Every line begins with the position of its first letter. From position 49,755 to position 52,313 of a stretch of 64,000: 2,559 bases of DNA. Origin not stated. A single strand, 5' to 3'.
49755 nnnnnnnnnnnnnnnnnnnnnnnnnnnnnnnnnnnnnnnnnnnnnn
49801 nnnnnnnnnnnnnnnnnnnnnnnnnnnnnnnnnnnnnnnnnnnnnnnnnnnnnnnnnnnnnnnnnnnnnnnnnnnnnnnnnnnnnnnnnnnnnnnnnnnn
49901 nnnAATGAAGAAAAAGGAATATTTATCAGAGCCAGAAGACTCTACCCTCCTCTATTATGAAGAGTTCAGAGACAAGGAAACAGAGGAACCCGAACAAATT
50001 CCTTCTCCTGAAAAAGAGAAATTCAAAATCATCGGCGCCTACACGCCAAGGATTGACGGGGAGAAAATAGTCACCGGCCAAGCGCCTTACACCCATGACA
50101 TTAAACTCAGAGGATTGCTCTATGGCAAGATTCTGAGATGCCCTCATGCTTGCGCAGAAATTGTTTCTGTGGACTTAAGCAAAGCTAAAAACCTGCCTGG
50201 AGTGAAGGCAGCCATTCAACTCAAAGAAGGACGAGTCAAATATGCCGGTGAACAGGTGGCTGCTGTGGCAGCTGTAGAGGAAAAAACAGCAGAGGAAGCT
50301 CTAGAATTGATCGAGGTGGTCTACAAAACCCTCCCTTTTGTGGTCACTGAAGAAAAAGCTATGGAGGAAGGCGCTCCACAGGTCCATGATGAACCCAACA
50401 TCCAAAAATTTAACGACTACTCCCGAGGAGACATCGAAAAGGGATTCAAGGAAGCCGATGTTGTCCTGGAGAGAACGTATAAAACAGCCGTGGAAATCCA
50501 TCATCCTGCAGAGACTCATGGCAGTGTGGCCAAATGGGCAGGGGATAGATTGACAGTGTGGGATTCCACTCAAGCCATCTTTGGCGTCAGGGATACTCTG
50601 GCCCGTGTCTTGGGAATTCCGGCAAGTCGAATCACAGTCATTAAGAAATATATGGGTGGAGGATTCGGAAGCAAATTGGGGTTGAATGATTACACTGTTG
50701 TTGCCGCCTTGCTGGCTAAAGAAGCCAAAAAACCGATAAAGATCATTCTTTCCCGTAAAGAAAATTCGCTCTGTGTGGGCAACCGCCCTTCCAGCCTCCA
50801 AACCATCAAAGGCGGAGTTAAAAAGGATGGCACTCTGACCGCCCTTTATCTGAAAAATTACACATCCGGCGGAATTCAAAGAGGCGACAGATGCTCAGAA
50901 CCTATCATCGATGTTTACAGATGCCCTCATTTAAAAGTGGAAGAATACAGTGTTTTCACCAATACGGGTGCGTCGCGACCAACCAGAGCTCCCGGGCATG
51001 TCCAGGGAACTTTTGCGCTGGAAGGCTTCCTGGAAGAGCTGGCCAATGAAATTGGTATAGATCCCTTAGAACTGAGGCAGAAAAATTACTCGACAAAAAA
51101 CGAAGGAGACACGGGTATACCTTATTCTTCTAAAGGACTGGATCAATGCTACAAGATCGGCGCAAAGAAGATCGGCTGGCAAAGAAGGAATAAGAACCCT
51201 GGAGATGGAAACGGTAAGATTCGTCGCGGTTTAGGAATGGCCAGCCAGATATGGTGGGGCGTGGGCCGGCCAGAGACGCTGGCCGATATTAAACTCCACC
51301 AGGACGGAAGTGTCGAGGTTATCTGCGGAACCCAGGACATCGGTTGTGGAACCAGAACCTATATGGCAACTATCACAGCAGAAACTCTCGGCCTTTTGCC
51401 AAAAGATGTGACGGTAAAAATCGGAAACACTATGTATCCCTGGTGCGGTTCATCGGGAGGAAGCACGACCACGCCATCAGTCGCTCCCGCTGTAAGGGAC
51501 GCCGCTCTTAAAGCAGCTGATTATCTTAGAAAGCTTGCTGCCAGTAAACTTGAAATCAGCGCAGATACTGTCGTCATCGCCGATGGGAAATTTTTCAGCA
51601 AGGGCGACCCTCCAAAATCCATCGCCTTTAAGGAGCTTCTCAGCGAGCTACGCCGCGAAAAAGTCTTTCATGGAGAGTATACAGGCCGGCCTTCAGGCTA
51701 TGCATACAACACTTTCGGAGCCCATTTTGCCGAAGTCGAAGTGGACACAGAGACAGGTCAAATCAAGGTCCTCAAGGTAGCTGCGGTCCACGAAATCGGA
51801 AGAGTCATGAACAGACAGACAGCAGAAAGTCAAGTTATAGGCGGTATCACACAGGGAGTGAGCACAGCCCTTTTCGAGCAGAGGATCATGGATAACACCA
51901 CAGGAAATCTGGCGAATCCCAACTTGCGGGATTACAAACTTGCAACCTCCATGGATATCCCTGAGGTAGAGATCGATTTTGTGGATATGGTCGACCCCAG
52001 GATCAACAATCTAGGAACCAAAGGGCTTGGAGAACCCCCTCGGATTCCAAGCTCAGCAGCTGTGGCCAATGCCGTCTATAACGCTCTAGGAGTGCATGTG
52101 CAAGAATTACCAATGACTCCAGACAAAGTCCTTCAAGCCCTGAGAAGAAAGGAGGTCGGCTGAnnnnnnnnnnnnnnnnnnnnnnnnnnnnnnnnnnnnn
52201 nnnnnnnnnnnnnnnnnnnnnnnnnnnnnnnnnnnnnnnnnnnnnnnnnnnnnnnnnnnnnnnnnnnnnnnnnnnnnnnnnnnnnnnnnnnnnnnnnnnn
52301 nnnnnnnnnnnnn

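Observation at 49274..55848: Two further xanthine-oxidase-family enzymes side by side: a Tat-exported small-large-medium set with a Cys4 insert in the FAD subunit, and an IorAB-type pair whose large subunit carries the Tat motif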

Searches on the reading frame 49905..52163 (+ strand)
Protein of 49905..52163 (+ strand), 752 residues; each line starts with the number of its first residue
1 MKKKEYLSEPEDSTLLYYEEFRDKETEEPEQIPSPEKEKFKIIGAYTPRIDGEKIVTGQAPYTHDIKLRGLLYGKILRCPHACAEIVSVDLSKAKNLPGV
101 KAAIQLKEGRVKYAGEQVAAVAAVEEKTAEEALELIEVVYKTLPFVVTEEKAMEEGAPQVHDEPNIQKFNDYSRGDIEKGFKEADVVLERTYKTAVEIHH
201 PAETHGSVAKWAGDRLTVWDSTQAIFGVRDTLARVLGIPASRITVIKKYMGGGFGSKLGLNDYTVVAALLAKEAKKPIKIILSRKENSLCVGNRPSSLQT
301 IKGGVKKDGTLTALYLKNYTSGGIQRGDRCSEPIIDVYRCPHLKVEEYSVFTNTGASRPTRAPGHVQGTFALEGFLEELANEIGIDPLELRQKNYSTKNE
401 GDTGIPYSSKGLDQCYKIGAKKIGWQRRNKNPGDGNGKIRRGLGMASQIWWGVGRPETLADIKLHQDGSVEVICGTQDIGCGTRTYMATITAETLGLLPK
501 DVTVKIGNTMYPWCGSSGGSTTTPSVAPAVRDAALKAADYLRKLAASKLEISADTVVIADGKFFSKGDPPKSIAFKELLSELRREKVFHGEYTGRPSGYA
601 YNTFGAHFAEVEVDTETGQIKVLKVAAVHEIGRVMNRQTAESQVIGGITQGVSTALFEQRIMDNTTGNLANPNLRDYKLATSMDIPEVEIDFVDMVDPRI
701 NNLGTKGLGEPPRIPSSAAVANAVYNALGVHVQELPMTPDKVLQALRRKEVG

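Call 3: search_protein_families(library=pfam, proteins=[window:49905-52163:+])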
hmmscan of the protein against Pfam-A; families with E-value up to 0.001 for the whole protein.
window:49905-52163:+ (752 aa): 3 families
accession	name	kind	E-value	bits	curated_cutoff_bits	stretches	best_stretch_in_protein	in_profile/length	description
PF02738.23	MoCoBD_1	-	2e-66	224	27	1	161-395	2-244/244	Molybdopterin cofactor-binding domain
PF20256.3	MoCoBD_2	-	2.1e-66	224.8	27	1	420-686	3-283/283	Molybdopterin cofactor-binding domain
PF01315.27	Ald_Xan_dh_C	-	8.8e-19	68.3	31.3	2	57-107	1-51/110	Aldehyde oxidase and xanthine dehydrogenase, a/b hammerhead domain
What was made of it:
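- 49905..52163 (+): L1: molybdopterin-binding large subunit (752 aa). Pfam (call 3).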

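Call 4: search_protein_families(library=ncbifam, proteins=[window:49905-52163:+])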
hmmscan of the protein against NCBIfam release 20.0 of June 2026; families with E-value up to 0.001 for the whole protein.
window:49905-52163:+ (752 aa): 13 families
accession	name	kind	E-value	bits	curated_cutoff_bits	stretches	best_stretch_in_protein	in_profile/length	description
NF007426.0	PRK09970.1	equivalog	6e-142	474.3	916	2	107-748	99-757/761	xanthine dehydrogenase molybdenum-binding subunit XdhA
NF043082.1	XdhA_XDHase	equivalog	8.3e-142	473.9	780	2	106-750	93-756/758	xanthine dehydrogenase subunit XdhA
TIGR03194.1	4hydrxCoA_A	equivalog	1.8e-135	453.2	994.55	1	47-746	1-746/746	4-hydroxybenzoyl-CoA reductase subunit alpha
NF041671.1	peri_hyde_PaoC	equivalog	3.7e-133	445.5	1180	1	38-747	13-732/735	aldehyde oxidoreductase molybdenum-binding subunit PaoC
NF041018.1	glyceraldDH_alpha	equivalog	2.3e-109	366.9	790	2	104-742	93-740/741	glyceraldehyde dehydrogenase subunit alpha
TIGR03196.1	pucD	equivalog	3.1e-97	326.8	783.65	1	43-742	3-754/763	xanthine dehydrogenase subunit D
NF040766.1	CODH_aero_grp5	exception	2.3e-90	303.9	950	3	104-577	94-589/785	aerobic carbon-monoxide dehydrogenase large subunit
TIGR03311.1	Se_dep_XDH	equivalog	2e-80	271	830.45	1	32-737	151-841/848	selenium-dependent xanthine dehydrogenase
TIGR03313.1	Se_sel_red_Mo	hypoth_equivalog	7.3e-76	255.6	1101.9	3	174-747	361-950/951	molybdopterin-dependent oxidoreductase Mo/Fe-S-binding subunit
NF045668.1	pterin_aldehy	equivalog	6e-73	246.3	1100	1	108-746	271-904/905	molybdopterin-dependent aldehyde oxidoreductase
TIGR02416.1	CO_dehy_Mo_lg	equivalog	2.5e-64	217.7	991.15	3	460-742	478-767/770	aerobic carbon-monoxide dehydrogenase large subunit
TIGR02965.1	xanthine_xdhB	equivalog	3.6e-62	210.6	849.5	1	53-747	11-755/758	xanthine dehydrogenase molybdopterin binding subunit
TIGR02969.1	mam_aldehyde_ox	subfamily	4.4e-38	130.4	1912.3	1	43-731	576-1282/1330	aldehyde oxidase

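Call 6: search_solved_structures(query=window:49905-52163:+, show_alignments=3)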
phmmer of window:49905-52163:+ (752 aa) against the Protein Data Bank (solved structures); distinct sequences matched with E-value up to 0.001: 42.
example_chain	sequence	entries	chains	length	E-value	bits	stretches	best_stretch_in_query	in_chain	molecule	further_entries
5g5h_C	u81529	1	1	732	9.4e-94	318.5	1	38-746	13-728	Aldehyde oxidoreductase molybdenum-binding subunit PaoC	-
5g5g_C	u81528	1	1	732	1.3e-93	318.1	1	38-746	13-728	PUTATIVE XANTHINE DEHYDROGENASE YAGS FAD-BINDING SUBUNIT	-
1rm6_A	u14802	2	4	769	3.8e-93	316.5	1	34-751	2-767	4-hydroxybenzoyl-CoA reductase alpha subunit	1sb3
5y6q_C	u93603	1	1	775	7.3e-85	289.1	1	111-743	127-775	Aldehyde oxidase large subunit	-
4zoh_A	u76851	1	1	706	1.5e-67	231.9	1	43-738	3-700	Putative oxidoreductase molybdopterin-binding subunit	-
8uem_A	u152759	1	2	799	4.1e-63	217.2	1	51-748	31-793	Carbon monoxide dehydrogenase (Large chain), CoxL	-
1t3q_B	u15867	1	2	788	6.1e-63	216.6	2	96-749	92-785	quinoline 2-oxidoreductase large subunit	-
7dqx_A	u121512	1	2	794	1.1e-61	212.4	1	109-744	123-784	6-hydroxypseudooxynicotine dehydrogenase complex subunit gamma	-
1n5w_B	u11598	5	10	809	2.9e-55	191.2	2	90-728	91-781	Carbon monoxide dehydrogenase large chain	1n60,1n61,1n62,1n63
1zxi_B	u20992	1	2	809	4e-55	190.8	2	90-728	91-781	Carbon monoxide dehydrogenase large chain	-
3hrd_B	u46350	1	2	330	5.6e-45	157.2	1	440-750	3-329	Nicotinate dehydrogenase medium molybdopterin subunit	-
3hrd_A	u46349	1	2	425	1.7e-43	152.3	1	40-394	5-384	Nicotinate dehydrogenase large molybdopterin subunit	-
1ffu_B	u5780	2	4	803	3.3e-43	151.4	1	97-748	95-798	CUTL, MOLYBDOPROTEIN OF CARBON MONOXIDE DEHYDROGENASE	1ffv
1n5x_A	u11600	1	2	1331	1.7e-39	139.1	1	25-727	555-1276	Xanthine Dehydrogenase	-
1fo4_A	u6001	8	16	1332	1.7e-39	139.1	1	25-727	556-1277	XANTHINE DEHYDROGENASE | Xanthine dehydrogenase/oxidase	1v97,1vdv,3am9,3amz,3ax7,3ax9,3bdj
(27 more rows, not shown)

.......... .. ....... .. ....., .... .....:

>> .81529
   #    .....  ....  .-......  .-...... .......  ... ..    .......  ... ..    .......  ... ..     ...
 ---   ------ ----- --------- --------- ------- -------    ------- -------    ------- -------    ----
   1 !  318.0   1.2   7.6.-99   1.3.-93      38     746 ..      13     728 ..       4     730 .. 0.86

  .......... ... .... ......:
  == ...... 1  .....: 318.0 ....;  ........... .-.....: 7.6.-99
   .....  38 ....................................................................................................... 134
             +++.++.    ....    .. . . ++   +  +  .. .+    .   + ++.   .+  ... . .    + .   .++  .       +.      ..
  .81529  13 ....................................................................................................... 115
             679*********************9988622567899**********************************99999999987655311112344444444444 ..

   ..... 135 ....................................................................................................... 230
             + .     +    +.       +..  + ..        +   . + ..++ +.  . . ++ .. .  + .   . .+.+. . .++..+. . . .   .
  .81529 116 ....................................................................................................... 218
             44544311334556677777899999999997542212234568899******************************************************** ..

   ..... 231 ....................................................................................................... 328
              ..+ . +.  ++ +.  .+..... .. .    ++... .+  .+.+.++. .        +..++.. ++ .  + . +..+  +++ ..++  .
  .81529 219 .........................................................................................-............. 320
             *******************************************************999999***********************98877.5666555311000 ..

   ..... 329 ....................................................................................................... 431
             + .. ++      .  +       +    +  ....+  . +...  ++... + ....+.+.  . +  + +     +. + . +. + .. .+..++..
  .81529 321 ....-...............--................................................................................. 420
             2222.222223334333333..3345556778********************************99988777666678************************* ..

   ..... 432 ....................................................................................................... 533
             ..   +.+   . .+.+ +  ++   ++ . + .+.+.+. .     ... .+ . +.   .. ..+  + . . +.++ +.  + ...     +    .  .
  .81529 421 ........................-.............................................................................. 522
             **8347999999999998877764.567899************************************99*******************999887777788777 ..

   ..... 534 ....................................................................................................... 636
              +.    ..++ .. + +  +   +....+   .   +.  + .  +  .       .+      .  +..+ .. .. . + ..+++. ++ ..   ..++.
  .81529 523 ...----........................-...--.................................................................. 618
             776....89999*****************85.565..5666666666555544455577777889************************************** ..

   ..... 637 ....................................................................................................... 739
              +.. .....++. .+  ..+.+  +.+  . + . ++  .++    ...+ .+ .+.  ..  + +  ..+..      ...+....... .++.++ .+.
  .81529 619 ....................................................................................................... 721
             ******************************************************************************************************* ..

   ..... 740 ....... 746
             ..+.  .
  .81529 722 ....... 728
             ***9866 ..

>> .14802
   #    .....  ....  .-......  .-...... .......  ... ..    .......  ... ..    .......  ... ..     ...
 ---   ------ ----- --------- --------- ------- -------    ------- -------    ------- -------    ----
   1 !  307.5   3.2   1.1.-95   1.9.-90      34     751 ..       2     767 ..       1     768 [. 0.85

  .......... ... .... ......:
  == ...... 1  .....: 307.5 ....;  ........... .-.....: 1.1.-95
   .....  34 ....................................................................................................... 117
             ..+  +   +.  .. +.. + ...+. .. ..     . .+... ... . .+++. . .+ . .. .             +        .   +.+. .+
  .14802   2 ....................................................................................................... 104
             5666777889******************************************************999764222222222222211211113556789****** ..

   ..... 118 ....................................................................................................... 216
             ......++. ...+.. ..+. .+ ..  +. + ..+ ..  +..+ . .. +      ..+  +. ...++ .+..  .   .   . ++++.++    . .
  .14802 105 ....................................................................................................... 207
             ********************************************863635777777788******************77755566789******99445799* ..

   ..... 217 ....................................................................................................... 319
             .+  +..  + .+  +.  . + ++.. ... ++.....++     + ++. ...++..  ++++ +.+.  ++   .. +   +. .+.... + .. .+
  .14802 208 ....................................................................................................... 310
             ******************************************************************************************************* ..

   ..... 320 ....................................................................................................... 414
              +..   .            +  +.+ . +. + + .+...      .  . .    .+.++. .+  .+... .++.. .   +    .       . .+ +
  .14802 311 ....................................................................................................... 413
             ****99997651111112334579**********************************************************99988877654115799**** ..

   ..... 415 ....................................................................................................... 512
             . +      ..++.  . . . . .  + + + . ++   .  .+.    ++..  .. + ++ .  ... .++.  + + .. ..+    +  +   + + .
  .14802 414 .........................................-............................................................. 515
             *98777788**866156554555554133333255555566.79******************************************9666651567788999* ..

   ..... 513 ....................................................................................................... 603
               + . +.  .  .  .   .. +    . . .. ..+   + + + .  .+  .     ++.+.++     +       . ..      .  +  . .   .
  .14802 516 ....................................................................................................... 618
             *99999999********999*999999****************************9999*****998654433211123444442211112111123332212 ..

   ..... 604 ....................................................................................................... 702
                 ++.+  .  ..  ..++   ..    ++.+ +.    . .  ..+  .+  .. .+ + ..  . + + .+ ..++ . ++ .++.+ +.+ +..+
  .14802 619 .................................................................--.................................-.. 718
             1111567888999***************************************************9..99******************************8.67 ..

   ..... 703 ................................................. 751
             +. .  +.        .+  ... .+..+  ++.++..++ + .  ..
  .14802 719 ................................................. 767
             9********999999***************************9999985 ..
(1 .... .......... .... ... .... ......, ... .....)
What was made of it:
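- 49905..52163 (+): PDB best matches are PaoC at 318 bits and HcrA at 316 bits (call 6).
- On PaoABC-type periplasmic aldehyde oxidoreductase (set 1): The position of R440 was confirmed from the 5g5g/5g5h difference (call 6).
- HcrA scores almost the same as PaoC against L1 (316 vs 318 bits, call 6).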

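Call 12: find_homologous_proteins(query=window:49905-52163:+, max_evalue=1e-30)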
Query window:49905-52163:+ (752 aa): 7635 proteins with E <= 1e-30 among 8000 candidates; the best 120 are listed.
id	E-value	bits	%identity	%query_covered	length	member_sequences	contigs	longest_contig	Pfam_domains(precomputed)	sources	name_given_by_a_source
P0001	0.0e+0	1707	100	100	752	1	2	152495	PF02738.24,PF20256.4,PF01315.28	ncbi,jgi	-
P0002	0.0e+0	1705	100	100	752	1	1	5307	PF02738.24,PF20256.4,PF01315.28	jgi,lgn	-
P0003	0.0e+0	1617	94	100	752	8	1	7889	PF02738.24,PF20256.4,PF01315.28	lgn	-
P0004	0.0e+0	1597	93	100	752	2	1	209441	PF02738.24,PF20256.4,PF01315.28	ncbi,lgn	-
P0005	0.0e+0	1587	93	100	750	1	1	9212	PF02738.24,PF20256.4,PF01315.28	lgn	-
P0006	0.0e+0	1578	92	100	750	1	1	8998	PF02738.24,PF20256.4,PF01315.28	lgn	-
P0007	0.0e+0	1509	87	100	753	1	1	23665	PF02738.24,PF20256.4,PF01315.28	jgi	jgi:xanthine dehydrogenase YagR molybdenum-binding subunit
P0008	0.0e+0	1497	86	100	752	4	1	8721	PF02738.24,PF20256.4,PF01315.28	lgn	-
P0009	0.0e+0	1493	86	100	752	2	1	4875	PF02738.24,PF20256.4,PF01315.28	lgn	-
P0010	0.0e+0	1476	100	87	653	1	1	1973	PF02738.24,PF20256.4,PF01315.28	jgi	-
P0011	0.0e+0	1440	83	100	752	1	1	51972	PF02738.24,PF20256.4,PF01315.28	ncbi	-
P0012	0.0e+0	1433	81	100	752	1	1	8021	PF02738.24,PF20256.4,PF01315.28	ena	-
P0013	0.0e+0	1426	82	100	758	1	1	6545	PF02738.24,PF20256.4,PF01315.28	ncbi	-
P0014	0.0e+0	1423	81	100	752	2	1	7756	PF02738.24,PF20256.4,PF01315.28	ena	-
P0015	0.0e+0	1421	81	100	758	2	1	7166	PF02738.24,PF20256.4,PF01315.28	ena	-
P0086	0.0e+0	1323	77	100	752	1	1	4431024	PF02738.24,PF20256.4,PF01315.28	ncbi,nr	ncbi:MAG: xanthine dehydrogenase family protein molybdopterin-binding subunit [Candidatus Aminicenan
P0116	0.0e+0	1235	72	100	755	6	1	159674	PF02738.24,PF20256.4,PF01315.28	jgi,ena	-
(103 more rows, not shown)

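Call 13: find_encoding_contigs(protein=window:49905-52163:+, flank=10000, max_places=6)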
Protein window:49905-52163:+ (752 aa): no gene with exactly this product is on record in the collection.

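Call 14: find_encoding_contigs(protein=P0001, flank=10000, max_places=3)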
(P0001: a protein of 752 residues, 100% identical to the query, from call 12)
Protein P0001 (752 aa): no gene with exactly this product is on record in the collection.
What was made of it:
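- Tried and rejected: Exact-sequence lookup of L1 and of the 100%-identical hit P0001 found no contig on record (calls 13, 14).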
